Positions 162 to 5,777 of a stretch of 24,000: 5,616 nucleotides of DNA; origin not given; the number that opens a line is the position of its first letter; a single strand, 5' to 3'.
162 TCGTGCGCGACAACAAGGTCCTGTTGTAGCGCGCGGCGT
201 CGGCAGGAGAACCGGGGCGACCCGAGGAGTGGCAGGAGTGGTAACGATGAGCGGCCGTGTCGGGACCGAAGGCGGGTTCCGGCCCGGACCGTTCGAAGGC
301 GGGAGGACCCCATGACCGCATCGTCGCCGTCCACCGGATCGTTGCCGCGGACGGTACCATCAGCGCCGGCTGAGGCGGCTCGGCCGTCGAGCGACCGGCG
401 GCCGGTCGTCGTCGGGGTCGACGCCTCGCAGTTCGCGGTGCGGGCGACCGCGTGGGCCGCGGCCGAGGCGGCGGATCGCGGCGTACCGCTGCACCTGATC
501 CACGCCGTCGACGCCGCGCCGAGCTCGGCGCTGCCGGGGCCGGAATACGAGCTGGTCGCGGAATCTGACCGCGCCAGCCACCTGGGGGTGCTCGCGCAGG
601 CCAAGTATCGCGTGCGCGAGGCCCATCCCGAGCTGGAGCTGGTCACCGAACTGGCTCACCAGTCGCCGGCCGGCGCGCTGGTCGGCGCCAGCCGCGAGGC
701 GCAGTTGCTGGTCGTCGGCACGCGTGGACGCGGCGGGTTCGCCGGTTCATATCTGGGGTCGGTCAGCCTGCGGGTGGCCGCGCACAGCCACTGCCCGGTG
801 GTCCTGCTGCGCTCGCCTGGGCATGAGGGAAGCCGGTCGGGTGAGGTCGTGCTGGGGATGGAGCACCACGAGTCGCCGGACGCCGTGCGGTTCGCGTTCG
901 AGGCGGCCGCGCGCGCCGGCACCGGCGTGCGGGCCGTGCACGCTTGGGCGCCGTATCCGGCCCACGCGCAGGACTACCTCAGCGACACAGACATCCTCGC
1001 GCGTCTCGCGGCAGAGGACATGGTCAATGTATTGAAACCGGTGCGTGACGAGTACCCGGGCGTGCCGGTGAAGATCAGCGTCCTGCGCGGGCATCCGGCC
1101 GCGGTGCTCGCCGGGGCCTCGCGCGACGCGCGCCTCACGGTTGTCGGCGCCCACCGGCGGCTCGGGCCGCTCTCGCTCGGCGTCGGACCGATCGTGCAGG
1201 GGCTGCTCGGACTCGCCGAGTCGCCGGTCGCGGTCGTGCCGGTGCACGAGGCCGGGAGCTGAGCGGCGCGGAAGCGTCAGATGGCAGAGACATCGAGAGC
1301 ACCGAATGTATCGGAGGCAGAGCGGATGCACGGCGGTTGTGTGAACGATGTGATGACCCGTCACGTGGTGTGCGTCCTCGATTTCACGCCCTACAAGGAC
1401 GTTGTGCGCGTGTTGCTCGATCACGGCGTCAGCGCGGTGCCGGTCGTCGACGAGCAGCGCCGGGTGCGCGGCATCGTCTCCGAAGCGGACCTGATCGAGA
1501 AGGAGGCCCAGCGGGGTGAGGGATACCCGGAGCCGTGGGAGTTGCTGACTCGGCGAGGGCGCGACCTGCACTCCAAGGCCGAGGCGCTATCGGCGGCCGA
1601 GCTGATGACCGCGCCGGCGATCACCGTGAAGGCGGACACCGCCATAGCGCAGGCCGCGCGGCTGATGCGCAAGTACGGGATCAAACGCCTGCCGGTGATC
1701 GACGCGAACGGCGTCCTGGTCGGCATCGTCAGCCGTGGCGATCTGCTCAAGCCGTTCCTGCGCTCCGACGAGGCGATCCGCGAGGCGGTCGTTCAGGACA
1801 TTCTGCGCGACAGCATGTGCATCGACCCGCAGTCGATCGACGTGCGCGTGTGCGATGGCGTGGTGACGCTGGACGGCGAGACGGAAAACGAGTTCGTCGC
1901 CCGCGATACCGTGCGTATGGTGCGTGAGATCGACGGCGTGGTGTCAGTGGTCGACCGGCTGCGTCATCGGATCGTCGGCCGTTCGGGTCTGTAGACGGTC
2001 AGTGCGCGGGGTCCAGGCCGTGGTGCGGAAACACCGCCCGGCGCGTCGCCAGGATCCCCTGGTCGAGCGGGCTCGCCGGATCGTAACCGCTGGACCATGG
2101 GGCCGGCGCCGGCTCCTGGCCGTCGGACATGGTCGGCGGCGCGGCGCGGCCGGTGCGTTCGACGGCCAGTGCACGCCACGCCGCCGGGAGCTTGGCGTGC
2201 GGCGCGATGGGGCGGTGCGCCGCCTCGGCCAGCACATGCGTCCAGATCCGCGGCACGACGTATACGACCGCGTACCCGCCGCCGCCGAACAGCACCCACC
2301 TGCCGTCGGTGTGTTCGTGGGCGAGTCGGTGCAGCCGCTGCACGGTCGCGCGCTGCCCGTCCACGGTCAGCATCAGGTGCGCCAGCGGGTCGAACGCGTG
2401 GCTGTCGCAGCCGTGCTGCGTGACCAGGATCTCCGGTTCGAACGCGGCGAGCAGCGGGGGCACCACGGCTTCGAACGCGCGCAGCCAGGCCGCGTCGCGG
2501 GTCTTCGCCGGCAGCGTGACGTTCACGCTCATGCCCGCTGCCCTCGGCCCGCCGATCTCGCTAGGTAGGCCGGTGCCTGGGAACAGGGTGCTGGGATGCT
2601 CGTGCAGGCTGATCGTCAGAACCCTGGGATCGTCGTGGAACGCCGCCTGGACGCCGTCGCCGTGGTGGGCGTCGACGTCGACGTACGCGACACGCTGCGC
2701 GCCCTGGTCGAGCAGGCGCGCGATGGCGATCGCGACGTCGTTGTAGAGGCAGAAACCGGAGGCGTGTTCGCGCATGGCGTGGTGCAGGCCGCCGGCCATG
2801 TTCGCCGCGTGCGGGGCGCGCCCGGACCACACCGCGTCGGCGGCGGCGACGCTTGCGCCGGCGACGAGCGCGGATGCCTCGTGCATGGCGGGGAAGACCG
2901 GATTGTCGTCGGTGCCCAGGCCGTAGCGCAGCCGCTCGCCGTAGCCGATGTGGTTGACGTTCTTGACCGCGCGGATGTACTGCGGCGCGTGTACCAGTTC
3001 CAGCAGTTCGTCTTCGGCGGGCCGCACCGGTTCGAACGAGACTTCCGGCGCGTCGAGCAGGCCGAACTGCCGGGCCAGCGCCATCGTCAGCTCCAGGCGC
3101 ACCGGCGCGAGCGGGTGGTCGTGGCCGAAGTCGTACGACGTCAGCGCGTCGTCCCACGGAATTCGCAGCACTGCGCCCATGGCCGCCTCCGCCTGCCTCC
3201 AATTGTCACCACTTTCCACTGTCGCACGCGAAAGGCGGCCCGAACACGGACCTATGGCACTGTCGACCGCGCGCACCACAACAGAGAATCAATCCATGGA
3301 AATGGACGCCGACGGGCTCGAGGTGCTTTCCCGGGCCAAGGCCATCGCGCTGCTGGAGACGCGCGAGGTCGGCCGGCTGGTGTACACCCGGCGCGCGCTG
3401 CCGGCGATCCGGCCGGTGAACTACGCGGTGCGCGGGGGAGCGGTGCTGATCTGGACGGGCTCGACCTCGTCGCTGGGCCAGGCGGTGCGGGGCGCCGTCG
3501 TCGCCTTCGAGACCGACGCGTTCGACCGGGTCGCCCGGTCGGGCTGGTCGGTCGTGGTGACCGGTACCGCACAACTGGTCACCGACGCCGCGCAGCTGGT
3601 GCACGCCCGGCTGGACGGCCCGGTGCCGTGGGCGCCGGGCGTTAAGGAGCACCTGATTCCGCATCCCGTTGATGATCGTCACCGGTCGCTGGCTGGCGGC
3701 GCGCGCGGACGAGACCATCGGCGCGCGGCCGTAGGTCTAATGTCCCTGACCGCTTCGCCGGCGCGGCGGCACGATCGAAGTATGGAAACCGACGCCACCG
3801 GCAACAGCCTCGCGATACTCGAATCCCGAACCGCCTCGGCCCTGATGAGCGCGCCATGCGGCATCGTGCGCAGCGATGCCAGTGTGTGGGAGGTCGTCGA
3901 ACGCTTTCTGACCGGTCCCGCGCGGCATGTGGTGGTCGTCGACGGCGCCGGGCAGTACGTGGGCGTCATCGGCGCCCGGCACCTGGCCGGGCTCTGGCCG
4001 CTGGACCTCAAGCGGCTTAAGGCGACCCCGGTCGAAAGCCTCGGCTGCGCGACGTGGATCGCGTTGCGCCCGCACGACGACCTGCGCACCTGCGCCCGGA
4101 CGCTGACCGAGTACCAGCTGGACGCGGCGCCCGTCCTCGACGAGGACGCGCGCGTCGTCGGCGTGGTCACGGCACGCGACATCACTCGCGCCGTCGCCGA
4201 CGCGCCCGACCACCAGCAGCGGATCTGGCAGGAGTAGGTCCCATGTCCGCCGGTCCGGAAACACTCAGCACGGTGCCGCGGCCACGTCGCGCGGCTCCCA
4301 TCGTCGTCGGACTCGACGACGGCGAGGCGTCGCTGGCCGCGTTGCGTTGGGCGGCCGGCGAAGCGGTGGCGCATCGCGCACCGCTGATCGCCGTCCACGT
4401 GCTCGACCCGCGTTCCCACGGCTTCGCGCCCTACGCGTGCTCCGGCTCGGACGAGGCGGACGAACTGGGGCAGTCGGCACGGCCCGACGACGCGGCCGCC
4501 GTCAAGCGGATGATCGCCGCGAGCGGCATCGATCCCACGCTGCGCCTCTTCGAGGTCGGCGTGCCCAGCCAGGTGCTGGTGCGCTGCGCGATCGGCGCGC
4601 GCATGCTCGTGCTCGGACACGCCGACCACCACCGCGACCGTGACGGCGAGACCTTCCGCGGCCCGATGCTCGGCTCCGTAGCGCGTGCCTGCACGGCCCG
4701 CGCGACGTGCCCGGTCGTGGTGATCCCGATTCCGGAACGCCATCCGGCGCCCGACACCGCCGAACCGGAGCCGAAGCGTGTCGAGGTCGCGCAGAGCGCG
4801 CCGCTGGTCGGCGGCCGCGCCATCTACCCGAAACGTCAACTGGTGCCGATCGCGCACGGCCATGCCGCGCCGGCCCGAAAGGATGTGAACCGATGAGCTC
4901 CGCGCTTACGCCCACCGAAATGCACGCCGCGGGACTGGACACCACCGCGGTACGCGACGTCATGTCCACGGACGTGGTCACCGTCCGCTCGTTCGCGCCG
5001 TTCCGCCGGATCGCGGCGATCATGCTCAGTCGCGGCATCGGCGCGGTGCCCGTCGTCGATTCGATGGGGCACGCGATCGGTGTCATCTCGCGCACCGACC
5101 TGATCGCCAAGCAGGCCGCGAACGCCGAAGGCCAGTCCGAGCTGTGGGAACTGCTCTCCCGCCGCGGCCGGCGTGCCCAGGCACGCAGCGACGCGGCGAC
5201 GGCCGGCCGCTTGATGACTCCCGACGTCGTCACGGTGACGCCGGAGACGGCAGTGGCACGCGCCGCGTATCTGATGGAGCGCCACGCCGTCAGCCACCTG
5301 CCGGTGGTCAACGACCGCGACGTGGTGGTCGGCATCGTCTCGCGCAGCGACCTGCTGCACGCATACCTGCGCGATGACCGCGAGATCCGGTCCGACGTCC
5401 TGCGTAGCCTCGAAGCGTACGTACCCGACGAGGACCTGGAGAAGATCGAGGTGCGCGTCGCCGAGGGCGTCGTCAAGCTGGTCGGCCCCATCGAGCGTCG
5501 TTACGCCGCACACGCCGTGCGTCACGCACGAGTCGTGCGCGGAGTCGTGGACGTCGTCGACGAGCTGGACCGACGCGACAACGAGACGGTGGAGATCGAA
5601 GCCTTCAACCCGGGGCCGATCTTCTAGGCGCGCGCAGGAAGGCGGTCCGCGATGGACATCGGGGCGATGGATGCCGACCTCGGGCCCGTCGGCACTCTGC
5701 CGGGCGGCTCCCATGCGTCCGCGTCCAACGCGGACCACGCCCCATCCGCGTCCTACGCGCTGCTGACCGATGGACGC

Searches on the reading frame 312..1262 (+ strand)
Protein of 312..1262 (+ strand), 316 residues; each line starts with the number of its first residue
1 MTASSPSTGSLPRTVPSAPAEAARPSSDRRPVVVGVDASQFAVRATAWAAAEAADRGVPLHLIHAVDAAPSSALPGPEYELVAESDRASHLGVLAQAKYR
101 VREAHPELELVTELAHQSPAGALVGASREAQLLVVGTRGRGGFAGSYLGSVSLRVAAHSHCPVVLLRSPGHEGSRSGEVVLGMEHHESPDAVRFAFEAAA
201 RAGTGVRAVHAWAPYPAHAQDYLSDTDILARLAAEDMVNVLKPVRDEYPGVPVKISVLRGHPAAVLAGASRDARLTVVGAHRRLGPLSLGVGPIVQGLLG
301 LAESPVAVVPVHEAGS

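Call 84: search_protein_families(library=pfam, proteins=[window:312-1262:+], max_evalue=0.001)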
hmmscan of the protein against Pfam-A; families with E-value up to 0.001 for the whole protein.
window:312-1262:+ (316 aa): 1 family
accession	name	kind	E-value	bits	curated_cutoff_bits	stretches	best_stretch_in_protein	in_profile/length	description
PF00582.32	Usp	-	3e-38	132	24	2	30-167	3-141/141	Universal stress protein family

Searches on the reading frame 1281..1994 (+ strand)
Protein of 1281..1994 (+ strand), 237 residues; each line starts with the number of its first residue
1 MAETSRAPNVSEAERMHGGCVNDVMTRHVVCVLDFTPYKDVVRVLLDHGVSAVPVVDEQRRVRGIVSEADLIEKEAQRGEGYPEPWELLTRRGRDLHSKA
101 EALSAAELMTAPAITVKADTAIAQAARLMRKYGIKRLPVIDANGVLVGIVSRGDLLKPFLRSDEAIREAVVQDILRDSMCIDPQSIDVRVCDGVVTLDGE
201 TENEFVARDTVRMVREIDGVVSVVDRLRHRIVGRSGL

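Call 84: search_protein_families(library=pfam, proteins=[window:1281-1994:+], max_evalue=0.001)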
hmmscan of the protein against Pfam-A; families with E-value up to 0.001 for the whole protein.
window:1281-1994:+ (237 aa): 2 families
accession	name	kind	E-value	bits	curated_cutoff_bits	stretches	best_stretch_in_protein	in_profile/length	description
PF00571.33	CBS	-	7e-30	103.6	24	2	106-157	2-53/57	CBS domain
PF04972.22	BON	-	6.8e-11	42.7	27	1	163-228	2-66/69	BON domain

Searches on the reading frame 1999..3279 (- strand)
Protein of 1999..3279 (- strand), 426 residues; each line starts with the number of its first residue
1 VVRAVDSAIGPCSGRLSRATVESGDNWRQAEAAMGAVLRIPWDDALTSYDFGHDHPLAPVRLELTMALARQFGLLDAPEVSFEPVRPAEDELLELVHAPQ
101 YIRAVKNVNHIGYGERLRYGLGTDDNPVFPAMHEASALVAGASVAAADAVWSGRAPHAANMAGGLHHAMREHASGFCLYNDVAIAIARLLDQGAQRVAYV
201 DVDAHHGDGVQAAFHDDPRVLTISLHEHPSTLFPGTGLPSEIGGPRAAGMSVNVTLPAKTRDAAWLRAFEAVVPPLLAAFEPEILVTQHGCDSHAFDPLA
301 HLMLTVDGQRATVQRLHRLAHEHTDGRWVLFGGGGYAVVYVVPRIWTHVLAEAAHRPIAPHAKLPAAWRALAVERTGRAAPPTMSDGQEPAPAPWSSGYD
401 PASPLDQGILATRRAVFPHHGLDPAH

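Call 84: search_protein_families(library=pfam, proteins=[window:1999-3279:-], max_evalue=0.001)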
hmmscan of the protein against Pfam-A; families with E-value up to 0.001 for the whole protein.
window:1999-3279:- (426 aa): 1 family
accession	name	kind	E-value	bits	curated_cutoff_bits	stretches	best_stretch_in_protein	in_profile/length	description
PF00850.24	Hist_deacetyl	-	3.4e-87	293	27.9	1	55-351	1-296/298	Histone deacetylase domain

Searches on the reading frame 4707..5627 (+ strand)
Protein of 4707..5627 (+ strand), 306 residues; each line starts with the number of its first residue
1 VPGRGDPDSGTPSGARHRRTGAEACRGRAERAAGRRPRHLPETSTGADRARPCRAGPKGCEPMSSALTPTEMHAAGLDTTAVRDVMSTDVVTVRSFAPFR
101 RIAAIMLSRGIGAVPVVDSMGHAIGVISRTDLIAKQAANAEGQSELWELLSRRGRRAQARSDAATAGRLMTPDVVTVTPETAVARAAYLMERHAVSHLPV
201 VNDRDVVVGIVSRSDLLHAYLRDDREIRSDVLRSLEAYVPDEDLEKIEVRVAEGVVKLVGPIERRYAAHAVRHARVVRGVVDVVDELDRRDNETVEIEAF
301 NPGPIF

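Call 84: search_protein_families(library=pfam, proteins=[window:4707-5627:+], max_evalue=0.001)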
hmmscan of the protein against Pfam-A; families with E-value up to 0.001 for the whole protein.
window:4707-5627:+ (306 aa): 2 families
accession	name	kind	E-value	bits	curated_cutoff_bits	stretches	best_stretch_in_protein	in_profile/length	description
PF00571.33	CBS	-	5.8e-31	107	24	2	167-221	2-56/57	CBS domain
PF04972.22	BON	-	1.2e-06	29.1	27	1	223-288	1-66/69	BON domain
